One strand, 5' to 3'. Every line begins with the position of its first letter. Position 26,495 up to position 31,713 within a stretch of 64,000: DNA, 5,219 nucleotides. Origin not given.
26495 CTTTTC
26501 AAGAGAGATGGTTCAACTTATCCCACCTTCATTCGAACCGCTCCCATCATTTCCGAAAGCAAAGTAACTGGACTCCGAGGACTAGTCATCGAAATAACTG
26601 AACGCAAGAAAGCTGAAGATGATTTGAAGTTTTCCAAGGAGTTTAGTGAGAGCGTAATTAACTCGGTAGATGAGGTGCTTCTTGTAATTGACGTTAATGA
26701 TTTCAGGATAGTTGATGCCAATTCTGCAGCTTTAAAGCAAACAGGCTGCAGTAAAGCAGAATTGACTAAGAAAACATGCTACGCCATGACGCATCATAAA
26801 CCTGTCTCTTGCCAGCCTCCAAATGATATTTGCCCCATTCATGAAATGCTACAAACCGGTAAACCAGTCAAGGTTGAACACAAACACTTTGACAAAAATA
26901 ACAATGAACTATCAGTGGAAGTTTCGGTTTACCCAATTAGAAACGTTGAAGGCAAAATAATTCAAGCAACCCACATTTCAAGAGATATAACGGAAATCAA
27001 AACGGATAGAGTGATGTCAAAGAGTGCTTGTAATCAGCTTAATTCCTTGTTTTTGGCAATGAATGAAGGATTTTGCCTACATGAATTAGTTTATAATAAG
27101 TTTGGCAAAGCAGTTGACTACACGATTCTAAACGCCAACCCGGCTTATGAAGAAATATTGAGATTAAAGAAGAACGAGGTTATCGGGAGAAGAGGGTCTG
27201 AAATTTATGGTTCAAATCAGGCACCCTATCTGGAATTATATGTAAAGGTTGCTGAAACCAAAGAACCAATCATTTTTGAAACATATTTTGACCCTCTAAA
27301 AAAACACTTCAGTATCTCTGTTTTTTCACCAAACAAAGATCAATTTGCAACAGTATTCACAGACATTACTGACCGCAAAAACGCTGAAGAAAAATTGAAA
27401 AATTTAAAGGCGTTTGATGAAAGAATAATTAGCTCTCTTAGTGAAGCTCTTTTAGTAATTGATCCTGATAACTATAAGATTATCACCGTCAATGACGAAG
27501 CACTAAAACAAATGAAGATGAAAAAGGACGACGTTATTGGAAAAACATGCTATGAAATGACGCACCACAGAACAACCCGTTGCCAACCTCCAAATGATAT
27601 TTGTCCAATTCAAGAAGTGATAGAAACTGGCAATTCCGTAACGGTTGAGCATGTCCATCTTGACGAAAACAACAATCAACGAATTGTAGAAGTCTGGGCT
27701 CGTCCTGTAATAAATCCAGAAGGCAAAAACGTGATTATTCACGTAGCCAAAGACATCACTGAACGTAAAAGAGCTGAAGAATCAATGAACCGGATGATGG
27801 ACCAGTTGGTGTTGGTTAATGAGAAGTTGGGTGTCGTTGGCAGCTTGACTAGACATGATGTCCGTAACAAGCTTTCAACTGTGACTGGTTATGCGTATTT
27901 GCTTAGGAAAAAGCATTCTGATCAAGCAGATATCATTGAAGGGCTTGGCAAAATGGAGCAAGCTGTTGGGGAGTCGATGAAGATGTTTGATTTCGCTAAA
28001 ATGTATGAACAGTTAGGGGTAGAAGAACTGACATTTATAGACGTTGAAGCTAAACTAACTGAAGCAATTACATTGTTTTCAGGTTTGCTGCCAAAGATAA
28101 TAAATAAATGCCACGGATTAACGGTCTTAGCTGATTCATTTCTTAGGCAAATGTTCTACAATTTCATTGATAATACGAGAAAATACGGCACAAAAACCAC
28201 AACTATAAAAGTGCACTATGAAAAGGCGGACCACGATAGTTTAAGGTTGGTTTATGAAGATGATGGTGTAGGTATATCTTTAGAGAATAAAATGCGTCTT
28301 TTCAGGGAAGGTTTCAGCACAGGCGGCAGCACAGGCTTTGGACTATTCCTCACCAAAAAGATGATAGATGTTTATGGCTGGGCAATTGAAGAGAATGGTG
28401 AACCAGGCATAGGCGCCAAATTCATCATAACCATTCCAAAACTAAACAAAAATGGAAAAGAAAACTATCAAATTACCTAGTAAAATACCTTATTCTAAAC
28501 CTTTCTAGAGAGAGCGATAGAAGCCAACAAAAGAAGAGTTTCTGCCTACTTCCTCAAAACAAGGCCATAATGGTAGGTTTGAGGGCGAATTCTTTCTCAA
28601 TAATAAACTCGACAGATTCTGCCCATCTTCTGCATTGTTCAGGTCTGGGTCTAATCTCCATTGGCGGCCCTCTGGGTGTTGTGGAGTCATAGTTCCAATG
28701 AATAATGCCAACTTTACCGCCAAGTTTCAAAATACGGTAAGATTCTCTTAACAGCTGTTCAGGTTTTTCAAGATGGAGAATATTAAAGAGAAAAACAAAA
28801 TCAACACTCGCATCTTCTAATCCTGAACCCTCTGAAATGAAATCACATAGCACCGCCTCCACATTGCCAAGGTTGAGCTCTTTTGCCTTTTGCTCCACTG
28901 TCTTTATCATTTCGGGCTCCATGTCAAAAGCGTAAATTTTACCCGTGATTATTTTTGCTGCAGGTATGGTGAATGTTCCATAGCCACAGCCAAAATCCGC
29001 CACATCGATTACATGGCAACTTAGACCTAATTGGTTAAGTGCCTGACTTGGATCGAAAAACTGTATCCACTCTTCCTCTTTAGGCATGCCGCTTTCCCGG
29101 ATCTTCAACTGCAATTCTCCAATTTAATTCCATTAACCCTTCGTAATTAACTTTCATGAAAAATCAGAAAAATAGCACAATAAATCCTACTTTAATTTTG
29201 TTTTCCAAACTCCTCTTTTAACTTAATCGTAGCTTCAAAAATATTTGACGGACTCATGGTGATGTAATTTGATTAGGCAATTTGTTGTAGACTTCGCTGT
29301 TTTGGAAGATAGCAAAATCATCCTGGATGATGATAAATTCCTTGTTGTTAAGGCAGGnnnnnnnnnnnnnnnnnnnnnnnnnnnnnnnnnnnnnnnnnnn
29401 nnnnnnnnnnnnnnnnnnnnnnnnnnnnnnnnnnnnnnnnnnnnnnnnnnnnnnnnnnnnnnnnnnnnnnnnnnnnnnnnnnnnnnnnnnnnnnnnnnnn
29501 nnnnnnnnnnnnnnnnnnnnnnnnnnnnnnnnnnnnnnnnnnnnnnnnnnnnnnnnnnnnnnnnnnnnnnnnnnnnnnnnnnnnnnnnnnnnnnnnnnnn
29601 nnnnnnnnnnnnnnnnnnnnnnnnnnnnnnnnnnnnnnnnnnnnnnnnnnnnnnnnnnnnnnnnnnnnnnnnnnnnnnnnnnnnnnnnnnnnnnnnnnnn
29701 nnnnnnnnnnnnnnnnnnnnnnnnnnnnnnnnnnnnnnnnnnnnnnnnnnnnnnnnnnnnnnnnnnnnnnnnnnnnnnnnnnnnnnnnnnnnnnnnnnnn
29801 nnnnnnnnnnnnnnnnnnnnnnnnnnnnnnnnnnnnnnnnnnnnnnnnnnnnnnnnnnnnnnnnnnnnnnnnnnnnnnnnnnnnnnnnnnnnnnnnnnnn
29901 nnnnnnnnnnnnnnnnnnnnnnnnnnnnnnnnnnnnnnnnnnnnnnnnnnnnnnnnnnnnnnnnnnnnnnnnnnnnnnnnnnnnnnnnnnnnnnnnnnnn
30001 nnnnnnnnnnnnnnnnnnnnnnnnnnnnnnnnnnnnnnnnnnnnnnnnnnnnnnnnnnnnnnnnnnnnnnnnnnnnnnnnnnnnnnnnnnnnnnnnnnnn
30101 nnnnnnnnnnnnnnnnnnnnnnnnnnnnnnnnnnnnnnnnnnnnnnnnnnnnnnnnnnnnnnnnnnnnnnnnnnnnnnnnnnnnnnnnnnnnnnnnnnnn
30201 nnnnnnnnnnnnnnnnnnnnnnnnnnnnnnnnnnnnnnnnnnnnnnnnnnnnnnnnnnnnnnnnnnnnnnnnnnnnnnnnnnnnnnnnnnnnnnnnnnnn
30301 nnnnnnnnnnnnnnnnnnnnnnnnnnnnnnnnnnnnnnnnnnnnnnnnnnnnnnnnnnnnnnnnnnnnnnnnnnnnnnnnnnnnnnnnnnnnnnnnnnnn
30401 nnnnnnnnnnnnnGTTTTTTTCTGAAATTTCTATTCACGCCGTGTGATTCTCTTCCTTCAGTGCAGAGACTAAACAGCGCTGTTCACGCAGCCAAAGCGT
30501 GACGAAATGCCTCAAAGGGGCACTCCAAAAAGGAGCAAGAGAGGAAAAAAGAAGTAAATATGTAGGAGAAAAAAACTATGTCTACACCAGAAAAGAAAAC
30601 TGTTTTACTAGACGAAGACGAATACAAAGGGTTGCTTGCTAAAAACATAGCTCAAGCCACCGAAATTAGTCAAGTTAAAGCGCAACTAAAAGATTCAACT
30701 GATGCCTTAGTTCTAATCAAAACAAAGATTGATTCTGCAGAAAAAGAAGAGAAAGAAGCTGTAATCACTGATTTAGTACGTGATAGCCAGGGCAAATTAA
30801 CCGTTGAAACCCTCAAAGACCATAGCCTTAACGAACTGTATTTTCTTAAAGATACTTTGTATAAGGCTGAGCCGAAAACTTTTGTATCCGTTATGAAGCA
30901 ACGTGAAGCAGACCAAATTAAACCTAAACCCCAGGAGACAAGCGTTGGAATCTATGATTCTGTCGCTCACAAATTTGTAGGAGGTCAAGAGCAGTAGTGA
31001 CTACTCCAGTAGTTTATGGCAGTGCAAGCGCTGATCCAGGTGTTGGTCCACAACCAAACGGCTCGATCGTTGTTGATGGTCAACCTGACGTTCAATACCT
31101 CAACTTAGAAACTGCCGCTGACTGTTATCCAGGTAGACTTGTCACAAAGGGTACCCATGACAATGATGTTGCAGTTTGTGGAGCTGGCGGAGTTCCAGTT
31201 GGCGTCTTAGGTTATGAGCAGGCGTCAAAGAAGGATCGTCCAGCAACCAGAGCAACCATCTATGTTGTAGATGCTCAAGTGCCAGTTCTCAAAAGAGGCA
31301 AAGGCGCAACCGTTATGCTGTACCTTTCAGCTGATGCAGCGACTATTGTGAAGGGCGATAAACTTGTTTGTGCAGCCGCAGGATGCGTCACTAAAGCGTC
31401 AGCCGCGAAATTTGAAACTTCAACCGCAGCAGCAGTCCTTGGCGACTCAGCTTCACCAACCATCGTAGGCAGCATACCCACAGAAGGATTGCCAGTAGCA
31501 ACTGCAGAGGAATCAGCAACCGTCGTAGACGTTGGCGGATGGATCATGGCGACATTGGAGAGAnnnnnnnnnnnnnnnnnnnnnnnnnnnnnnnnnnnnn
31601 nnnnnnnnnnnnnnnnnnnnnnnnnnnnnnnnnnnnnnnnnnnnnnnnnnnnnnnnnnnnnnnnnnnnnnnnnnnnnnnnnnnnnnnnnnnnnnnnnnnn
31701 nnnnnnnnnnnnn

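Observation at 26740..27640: PAS domains with a conserved Cys triad (C-x9/10-C-x6-C-P-I-H), tandemly duplicated within sensor 2 and present in sensor 1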

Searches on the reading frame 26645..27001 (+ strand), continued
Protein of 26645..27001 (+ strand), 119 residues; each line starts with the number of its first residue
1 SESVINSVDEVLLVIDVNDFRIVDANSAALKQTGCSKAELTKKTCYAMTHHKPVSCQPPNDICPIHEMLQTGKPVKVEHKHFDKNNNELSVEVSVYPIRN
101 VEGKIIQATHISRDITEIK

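Call 84: search_protein_families(library=pfam, proteins=[P0028], max_evalue=0.00001)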
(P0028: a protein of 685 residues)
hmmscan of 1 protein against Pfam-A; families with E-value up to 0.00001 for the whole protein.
P0028 (685 aa): 13 families
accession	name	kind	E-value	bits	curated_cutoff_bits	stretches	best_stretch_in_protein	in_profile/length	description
PF00158.32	Sigma54_activat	-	1.5e-66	223.7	20.2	1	380-546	1-167/168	Sigma-54 interaction domain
PF13426.13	PAS_9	-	8.6e-46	154.9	27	3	24-129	5-103/103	PAS domain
PF08448.16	PAS_4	-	2.2e-36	124.9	23.1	3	141-245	1-107/110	PAS fold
PF00989.32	PAS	-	8.9e-31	106.7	22.6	3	136-243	2-113/113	PAS fold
PF25601.1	AAA_lid_14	-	3.3e-26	91.4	27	1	552-629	1-78/87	AAA+ ATPase lid domain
PF14532.12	Sigma54_activ_2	-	2.4e-18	67.2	25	1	381-551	1-138/138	Sigma-54 interaction domain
PF13188.13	PAS_8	-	7.4e-18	64.2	21.8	0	254-308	4-55/65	PAS domain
PF02954.25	HTH_8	-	3e-13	49.7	22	1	638-677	2-41/42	Bacterial regulatory protein, Fis family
PF13596.12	PAS_10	-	1.9e-08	35.3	22.1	0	255-360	3-104/106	PAS domain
PF07728.20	AAA_5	-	8.1e-08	32.8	22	1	404-522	2-123/139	AAA domain (dynein-related subfamily)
PF08447.18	PAS_3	-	5.3e-07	30.3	25.6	0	158-237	2-86/89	PAS fold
PF00004.35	AAA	-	5.6e-07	30.5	21.2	1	404-536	1-126/131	ATPase family associated with various cellular activities (AAA)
PF07724.20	AAA_2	-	4.5e-06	27.2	27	0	402-521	4-124/166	AAA domain (Cdc48 subfamily)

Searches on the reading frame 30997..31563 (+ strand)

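Call 44: search_protein_families(library=pfam, proteins=[window:30997-31563:+], max_evalue=0.001)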
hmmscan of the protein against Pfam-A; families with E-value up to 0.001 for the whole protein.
window:30997-31563:+ (189 aa): 0 families

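Call 51: search_protein_families(library=phrogs, proteins=[window:30997-31563:+], max_evalue=0.001)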
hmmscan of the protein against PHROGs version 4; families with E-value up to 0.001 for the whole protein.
window:30997-31563:+ (189 aa): 1 family
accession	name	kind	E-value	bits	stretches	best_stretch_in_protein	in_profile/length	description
phrog_673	-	head and packaging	0.00074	20.5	1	36-146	23-110/260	head scaffolding protein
